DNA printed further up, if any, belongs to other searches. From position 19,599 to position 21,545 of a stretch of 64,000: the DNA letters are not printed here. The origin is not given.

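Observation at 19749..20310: Plant-type DUF579 (GXM/IRX15/AGM) polysaccharide O-methyltransferase domain in a cyanobacterial protein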

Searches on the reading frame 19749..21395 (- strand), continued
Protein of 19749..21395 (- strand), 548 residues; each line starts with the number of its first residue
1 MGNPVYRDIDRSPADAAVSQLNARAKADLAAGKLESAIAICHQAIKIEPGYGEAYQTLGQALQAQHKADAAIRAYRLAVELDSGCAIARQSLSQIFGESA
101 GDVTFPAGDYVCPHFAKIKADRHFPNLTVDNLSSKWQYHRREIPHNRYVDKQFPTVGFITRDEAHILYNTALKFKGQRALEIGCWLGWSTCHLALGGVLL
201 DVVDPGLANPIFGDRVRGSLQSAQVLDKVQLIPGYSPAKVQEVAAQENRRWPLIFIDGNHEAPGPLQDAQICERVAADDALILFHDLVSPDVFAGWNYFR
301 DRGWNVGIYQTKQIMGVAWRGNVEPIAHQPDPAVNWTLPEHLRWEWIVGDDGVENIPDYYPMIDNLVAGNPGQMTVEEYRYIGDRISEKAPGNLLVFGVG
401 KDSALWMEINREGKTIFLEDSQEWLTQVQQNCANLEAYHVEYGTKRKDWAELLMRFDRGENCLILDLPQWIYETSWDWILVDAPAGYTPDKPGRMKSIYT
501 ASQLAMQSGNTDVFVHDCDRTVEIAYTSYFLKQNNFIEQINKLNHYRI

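Call 6: search_solved_structures(query=window:19749-21395:-, max_evalue=1, show_alignments=2)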
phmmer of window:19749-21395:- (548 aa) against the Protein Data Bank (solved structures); distinct sequences matched with E-value up to 1: 71 (the best 60 are shown).
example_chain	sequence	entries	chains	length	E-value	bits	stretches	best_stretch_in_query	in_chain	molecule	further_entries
9qhb_A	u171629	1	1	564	3.3e-26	95.4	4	31-93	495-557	Engineered tetratricopeptide repeat protein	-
8bu0_A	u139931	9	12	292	1.4e-17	67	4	31-93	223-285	Consensus tetratricopeptide repeat protein | Crystal structure of an 8-repeat consensus TPR superhelix with Zinc. | Monomer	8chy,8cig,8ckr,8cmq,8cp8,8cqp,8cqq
9qhc_A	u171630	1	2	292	7.4e-15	57.9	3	31-96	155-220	Engineered tetratricopeptide repeat protein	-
7yeh_B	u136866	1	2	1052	1.5e-12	50.3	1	31-104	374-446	UDP-N-acetylglucosamine--peptide N-acetylglucosaminyltransferase 110 kDa subunit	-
7yea_A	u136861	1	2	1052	1.5e-12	50.3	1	31-104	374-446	UDP-N-acetylglucosamine--peptide N-acetylglucosaminyltransferase 110 kDa subunit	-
7ntf_A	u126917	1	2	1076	1.8e-12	50.1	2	31-104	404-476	Isoform 1 of UDP-N-acetylglucosamine--peptide N-acetylglucosaminyltransferase 110 kDa subu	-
9gzg_A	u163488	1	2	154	8.4e-12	47.9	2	31-93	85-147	Engineered CTPR protein with glutamic acids for conductivity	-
1w3b_A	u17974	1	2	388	2.8e-11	46.1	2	20-91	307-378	UDP-N-ACETYLGLUCOSAMINE--PEPTIDE N-ACETYLGLUCOSAMINYLTRANSFERASE 110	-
6eou_A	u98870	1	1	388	6.4e-11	44.9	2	20-91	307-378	UDP-N-acetylglucosamine--peptide N-acetylglucosaminyltransferase 110 kDa subunit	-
8ump_A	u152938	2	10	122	1.4e-08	37.2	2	27-92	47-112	T33-ml35-redesigned-TPR-domain-fold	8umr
5hrz_A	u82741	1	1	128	2.6e-08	36.3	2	28-94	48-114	TPR domain protein 1na0C3_3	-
8far_A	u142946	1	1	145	2.8e-08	36.2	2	31-83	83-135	I432-1-CC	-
8cus_A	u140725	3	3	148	3.9e-08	35.8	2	30-83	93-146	I432-1(NaCl) Chain A | I432-1(Imd) Chain A | I432-1-X3 Chain A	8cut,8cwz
2fo7_A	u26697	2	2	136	5.5e-08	35.3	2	31-95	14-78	SYNTHETIC CONSENSUS TPR PROTEIN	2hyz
8ch0_A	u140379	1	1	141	6e-08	35.1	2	30-96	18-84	Consensus tetratricopeptide repeat protein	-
6g7d_A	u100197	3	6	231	0.0031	19.6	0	156-194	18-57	Methyltransferase domain protein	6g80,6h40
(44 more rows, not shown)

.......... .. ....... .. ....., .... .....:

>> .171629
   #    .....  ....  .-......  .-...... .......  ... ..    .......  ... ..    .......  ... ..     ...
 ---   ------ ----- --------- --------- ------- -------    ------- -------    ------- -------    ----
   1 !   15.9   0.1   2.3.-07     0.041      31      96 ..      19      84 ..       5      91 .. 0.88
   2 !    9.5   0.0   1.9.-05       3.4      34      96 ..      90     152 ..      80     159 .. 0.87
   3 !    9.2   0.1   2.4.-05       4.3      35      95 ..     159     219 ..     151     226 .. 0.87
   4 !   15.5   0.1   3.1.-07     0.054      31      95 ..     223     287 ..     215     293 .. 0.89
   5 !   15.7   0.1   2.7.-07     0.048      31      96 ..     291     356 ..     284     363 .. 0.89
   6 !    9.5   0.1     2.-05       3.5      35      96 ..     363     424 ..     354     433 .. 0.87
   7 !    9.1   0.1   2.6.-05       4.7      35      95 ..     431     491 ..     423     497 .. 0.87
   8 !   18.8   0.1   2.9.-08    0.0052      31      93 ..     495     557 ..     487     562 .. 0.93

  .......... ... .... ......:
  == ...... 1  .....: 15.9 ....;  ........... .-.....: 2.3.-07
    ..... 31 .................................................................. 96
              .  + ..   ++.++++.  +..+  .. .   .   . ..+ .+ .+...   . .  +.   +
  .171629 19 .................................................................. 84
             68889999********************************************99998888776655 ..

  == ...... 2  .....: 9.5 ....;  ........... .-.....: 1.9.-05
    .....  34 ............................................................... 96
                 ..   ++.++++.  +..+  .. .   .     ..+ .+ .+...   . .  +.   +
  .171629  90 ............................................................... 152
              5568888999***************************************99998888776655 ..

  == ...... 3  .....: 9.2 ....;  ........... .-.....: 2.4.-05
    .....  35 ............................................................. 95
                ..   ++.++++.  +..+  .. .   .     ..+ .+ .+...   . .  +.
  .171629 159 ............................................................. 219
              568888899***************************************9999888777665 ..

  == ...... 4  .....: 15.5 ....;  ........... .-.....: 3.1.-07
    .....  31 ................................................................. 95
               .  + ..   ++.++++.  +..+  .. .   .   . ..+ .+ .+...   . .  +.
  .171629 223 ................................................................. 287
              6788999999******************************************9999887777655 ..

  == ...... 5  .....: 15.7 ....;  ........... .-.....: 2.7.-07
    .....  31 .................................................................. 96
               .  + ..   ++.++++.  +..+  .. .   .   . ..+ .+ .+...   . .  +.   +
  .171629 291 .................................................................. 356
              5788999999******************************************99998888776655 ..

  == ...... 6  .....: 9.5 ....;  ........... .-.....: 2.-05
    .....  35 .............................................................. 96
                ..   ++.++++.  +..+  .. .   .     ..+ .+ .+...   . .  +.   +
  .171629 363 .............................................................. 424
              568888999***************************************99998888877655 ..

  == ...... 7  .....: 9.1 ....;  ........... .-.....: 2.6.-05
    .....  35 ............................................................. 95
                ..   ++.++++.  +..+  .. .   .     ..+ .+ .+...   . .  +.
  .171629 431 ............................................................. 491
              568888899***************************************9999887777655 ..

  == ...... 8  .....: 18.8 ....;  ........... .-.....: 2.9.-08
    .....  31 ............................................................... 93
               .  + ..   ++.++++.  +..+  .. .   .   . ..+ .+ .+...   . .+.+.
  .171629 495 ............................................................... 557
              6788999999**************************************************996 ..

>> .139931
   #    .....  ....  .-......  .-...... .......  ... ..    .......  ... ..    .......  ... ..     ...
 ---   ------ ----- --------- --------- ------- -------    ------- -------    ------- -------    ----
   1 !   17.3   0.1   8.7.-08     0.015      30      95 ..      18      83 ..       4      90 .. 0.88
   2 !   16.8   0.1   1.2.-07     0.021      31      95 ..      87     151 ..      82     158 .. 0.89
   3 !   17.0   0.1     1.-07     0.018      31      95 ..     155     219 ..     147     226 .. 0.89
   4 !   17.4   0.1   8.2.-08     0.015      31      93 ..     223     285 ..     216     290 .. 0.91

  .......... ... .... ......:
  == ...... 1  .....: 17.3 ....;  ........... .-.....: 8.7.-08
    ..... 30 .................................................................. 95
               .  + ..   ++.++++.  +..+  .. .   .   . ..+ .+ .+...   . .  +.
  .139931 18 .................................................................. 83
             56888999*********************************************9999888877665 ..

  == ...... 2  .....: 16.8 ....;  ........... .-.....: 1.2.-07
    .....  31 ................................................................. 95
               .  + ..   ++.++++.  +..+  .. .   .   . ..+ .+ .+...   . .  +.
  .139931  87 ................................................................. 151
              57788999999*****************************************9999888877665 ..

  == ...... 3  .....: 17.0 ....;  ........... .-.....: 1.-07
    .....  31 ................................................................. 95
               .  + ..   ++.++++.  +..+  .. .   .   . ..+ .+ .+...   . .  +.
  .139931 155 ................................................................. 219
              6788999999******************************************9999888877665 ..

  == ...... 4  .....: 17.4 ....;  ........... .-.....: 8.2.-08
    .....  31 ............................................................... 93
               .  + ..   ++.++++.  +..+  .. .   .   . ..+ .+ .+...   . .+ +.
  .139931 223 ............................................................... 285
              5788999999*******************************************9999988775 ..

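Call 16: find_encoding_contigs(protein=P0002, flank=10000, max_places=3)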
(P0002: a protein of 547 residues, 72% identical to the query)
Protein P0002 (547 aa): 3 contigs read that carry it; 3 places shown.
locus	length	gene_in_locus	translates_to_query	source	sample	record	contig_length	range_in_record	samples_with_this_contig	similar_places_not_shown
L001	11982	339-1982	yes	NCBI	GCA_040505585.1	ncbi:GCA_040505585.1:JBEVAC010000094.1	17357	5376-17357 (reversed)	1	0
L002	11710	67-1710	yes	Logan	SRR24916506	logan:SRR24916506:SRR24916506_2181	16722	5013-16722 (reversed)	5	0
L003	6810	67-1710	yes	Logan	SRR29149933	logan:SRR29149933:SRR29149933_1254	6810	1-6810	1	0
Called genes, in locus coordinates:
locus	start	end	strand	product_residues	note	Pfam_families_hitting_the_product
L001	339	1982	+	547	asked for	PF00515:TPR_1 (faint), PF07719:TPR_2 (faint), PF13428:TPR_14 (faint), PF13578:Methyltransf_24, PF21729:IRX15_IRX15L_GXM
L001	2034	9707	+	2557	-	PF00534:Glycos_transf_1, PF13692:Glyco_trans_1_4, PF01209:Ubie_methyltran, PF02353:CMAS, PF13489:Methyltransf_23, PF08241:Methyltransf_11, PF08242:Methyltransf_12, PF13649:Methyltransf_25, +17 more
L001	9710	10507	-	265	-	PF01887:SAM_HAT_N, PF20257:SAM_HAT_C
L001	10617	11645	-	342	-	PF00145:DNA_methylase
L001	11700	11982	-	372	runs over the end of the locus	PF02350:Epimerase_2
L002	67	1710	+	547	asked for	PF00515:TPR_1 (faint), PF07719:TPR_2 (faint), PF13428:TPR_14 (faint), PF13578:Methyltransf_24, PF21729:IRX15_IRX15L_GXM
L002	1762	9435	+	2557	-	PF00534:Glycos_transf_1, PF13692:Glyco_trans_1_4, PF01209:Ubie_methyltran, PF02353:CMAS, PF13489:Methyltransf_23, PF08241:Methyltransf_11, PF08242:Methyltransf_12, PF13649:Methyltransf_25, +17 more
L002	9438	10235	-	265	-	PF01887:SAM_HAT_N, PF20257:SAM_HAT_C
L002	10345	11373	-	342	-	PF00145:DNA_methylase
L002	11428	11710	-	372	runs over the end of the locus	PF02350:Epimerase_2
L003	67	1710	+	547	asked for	PF00515:TPR_1 (faint), PF07719:TPR_2 (faint), PF13428:TPR_14 (faint), PF13578:Methyltransf_24, PF21729:IRX15_IRX15L_GXM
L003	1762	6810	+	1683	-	?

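Call 17: find_encoding_contigs(protein=P0008, flank=10000, max_places=2)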
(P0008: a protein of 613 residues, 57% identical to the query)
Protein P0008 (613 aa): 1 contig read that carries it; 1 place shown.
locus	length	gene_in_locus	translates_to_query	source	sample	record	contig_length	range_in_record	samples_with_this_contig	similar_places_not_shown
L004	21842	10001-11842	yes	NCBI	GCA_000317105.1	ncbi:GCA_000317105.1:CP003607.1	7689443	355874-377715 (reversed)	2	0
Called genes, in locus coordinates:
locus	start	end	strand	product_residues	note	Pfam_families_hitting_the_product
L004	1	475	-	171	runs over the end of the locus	PF03734:YkuD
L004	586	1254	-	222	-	PF01081:Aldolase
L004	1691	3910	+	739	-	PF00069:Pkinase, PF07714:PK_Tyr_Ser-Thr, PF24807:WD40_CDC20-Fz, PF23381:Beta-prop_IFT122_1st, PF24796:WDR55, PF24814:WD40_Prp19, PF24817:WD40_WDHD1_1st, PF25174:Beta-prop_THOC3, +96 more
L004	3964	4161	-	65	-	-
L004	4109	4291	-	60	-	-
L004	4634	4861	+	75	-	-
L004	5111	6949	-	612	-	PF06480:FtsH_ext, PF06068:TIP49 (faint), PF07728:AAA_5 (weak), PF00004:AAA, PF17862:AAA_lid_3, PF01434:Peptidase_M41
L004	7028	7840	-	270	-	PF01063:Aminotran_4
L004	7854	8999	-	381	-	PF00535:Glycos_transf_2, PF07719:TPR_2 (faint), PF13181:TPR_8 (faint)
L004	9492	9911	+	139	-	-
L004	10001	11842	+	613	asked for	PF13578:Methyltransf_24, PF21729:IRX15_IRX15L_GXM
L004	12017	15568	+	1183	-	PF13524:Glyco_trans_1_2, PF13428:TPR_14 (faint), PF03704:BTAD (weak), PF07719:TPR_2 (faint), PF23914:TPR_CcmH_CycH, PF00534:Glycos_transf_1, PF13692:Glyco_trans_1_4, PF13524:Glyco_trans_1_2, +1 more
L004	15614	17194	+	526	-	PF05575:V_cholerae_RfbT (weak), PF05050:Methyltransf_21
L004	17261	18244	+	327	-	PF05050:Methyltransf_21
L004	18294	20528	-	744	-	PF13432:TPR_16 (faint), PF13844:Glyco_transf_41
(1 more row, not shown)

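Call 42: predict_structure(alignment_id=A3)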
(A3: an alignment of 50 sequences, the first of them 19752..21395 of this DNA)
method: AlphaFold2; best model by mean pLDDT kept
length: 548 residues; sequences in the alignment: 50
mean_pLDDT: 86.2   pTM: 0.56
mean pLDDT of the five models: 86.2, 85.3, 83.2, 80.5, 79.3
residues with pLDDT >= 90: 283; 70-90: 211; 50-70: 36; < 50: 18
segments of 3 or more residues with pLDDT < 50: 1-11, 97-100
pLDDT, mean of each block of 10 residues (from residue 1): 34 75 95 94 88 89 86 79 75 63 64 73 83 84 84 80 90 96 87 94 94 90 94 95 93 92 86 97 93 93 91 92 87 80 61 66 91 90 94 94 94 95 87 89 85 91 92 97 76 85 96 93 87 94 96
secondary structure, 60 per line:
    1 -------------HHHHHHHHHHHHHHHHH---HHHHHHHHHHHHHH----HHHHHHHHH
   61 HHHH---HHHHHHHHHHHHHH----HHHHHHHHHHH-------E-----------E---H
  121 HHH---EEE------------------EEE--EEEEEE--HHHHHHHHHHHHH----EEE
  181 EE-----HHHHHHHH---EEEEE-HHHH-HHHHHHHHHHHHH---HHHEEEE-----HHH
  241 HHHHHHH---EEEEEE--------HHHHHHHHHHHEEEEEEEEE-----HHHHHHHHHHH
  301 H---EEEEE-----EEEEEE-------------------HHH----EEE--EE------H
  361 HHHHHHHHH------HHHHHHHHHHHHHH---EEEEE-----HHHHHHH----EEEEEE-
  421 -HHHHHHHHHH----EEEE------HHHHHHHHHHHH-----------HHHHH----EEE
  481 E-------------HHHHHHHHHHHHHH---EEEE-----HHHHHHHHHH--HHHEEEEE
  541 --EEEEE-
elements in order: H14-30 H34-47 H52-64 H68-81 H86-96 H120-123 E127-129 E148-150 E153-158 H161-173 E178-182 H188-195 E199-203 H205-208 H210-222 E229-232 H238-247 E251-256 H265-275 E276-284 H290-301 E305-309 E315-320 E347-349 H360-369 H376-389 E393-397 H403-409 E414-419 H422-431 E436-439 H446-457 H469-473 E478-481 H495-508 E512-515 H521-530 E536-540 E543-547

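Call 46: fold_search(model_id=the predicted structure, library=pdb)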
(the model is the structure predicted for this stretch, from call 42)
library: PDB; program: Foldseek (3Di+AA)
matches with E <= 10: 1864; with E <= 0.001: 394
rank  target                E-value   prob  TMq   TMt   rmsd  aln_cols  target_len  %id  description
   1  6jcl_G                4.9e-08  1.00  0.25  0.60   2.9       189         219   20  Crystal structure of cofactor-bound Rv0187 from MTB (released 2019-12-11)
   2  6jcl_H                5.1e-08  1.00  0.25  0.61   2.8       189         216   20  Crystal structure of cofactor-bound Rv0187 from MTB (released 2019-12-11)
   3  6jcl_C                7.2e-08  1.00  0.26  0.62   2.9       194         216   20  Crystal structure of cofactor-bound Rv0187 from MTB (released 2019-12-11)
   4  6g7d                  7.2e-08  1.00  0.25  0.56   8.5       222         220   23  Structure of MeT1 from Mycobacterium hassiacum in complex with SAM and glycerol. (released 2019-01-16)
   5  6jcl_B                1.1e-07  1.00  0.26  0.61   3.0       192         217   21  Crystal structure of cofactor-bound Rv0187 from MTB (released 2019-12-11)
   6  6jcl_D                1.1e-07  1.00  0.25  0.61   3.1       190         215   20  Crystal structure of cofactor-bound Rv0187 from MTB (released 2019-12-11)
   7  2cl5_B                1.2e-07  1.00  0.26  0.63   2.8       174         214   17  Catechol-O-methyltransferase in complex with an inhibitor (released 2006-06-28)
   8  2zth                  1.5e-07  1.00  0.26  0.66   2.6       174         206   18  Crystal structure of holo form of rat catechol-o-methyltransferase (released 2009-01-13)
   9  6jcl_A                1.5e-07  1.00  0.25  0.60   2.9       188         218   20  Crystal structure of cofactor-bound Rv0187 from MTB (released 2019-12-11)
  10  7cvx_B                2.0e-07  1.00  0.26  0.62   2.8       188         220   16  Crystal structure of Catechol o-methyl transferase (COMT) from Niastella koreensis (released 2020-11-18)
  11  7cvu_A                2.2e-07  1.00  0.26  0.61   3.5       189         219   17  Crystal structure of Catechol o-methyl transferase (COMT) from Niastella koreensis (released 2021-09-01)
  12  5lr6_A                2.3e-07  1.00  0.26  0.62   3.6       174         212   16  Crystal Structure of COMT in complex with [3-(2,4-dimethyl-1,3-thiazol-5-yl)-1H-pyrazol-5-yl]-(4-phenylpiperazin-1-yl) (released 2016-08-31)
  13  4dcm                  2.3e-07  1.00  0.20  0.29  24.4       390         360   12  Crystal Structure of methyltransferase RlmG modifying G1835 of 23S rRNA in Escherichia coli (released 2012-08-01)
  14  4pca_A                2.6e-07  1.00  0.26  0.61   9.5       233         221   15  X-ray crystal structure of an O-methyltransferase from Anaplasma phagocytophilum bound to SAH and Manganese (released 2014-06-18)
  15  7xjb_A                2.7e-07  1.00  0.26  0.62   3.3       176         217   18  Rat-COMT, opicapone,SAM and Mg bond (released 2023-05-31)
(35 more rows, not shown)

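Call 67: find_encoding_contigs(protein=P0010, flank=10000, max_places=2)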
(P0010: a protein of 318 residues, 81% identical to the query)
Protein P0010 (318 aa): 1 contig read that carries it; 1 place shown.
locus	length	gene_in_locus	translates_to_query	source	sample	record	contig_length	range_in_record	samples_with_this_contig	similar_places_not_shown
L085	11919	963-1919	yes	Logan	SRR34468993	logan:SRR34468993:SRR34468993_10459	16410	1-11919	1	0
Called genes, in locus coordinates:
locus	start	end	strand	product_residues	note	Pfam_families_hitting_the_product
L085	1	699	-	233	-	?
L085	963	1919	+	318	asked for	PF07719:TPR_2 (faint), PF00515:TPR_1 (faint), PF14559:TPR_19 (weak), PF21729:IRX15_IRX15L_GXM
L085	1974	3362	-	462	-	-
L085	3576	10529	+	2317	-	PF05050:Methyltransf_21, PF00535:Glycos_transf_2 (weak), PF00535:Glycos_transf_2, PF10111:Glyco_tranf_2_2 (weak), PF00535:Glycos_transf_2, PF10111:Glyco_tranf_2_2, PF13641:Glyco_tranf_2_3, PF13844:Glyco_transf_41, +1 more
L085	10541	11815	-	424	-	PF13439:Glyco_transf_4, PF13579:Glyco_trans_4_4, PF00534:Glycos_transf_1, PF13692:Glyco_trans_1_4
